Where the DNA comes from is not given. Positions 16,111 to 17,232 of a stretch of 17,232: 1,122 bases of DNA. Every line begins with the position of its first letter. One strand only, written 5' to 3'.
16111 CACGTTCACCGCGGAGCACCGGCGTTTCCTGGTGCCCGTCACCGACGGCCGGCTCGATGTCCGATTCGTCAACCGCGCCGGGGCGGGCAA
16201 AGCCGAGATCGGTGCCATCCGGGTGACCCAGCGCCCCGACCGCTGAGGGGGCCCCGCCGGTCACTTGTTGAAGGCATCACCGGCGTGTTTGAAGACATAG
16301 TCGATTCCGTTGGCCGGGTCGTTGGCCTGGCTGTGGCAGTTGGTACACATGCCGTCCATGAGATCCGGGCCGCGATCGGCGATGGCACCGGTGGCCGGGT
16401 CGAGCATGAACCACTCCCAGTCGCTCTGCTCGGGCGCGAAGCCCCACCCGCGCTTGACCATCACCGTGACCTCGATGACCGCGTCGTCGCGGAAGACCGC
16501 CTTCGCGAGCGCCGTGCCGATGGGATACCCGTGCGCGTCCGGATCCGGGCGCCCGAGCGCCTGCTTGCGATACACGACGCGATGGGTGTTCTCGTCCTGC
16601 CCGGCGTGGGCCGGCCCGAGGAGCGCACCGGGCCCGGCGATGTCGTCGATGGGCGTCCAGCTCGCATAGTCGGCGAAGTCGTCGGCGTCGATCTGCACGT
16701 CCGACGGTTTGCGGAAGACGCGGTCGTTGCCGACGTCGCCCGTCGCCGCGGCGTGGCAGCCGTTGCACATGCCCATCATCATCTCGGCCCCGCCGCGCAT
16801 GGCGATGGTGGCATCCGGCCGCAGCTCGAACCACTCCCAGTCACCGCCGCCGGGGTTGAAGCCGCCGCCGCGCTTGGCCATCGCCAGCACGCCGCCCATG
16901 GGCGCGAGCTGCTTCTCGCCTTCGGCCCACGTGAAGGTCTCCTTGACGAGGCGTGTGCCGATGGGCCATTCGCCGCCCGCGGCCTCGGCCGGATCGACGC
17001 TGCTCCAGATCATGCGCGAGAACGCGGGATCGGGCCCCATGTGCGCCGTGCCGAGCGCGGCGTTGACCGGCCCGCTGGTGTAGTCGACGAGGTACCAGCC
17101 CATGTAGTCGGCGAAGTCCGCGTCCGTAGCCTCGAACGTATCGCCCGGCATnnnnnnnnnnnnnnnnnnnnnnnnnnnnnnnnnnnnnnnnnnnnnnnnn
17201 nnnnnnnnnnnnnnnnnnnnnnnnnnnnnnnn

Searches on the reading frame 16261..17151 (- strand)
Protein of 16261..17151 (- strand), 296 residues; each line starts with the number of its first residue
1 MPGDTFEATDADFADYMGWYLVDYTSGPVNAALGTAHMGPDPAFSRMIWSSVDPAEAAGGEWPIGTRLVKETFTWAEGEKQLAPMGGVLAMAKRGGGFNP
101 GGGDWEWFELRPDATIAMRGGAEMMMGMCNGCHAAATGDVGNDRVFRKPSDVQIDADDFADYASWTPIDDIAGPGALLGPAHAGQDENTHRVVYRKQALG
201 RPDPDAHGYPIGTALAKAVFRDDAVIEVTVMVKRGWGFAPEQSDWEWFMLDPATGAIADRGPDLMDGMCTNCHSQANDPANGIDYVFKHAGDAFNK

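Call 65: search_protein_families(library=pfam, proteins=[window:16261-17151:-], max_evalue=0.001)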
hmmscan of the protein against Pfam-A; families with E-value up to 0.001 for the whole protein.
window:16261-17151:- (296 aa): 2 families
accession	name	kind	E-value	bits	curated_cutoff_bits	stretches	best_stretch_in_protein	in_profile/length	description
PF16694.10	Cytochrome_P460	-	1.9e-11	44.9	27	1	57-146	36-124/125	Cytochrome P460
PF13442.11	Cytochrome_CBB3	-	0.00029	21.5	27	0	118-143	3-25/68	Cytochrome C oxidase, cbb3-type, subunit III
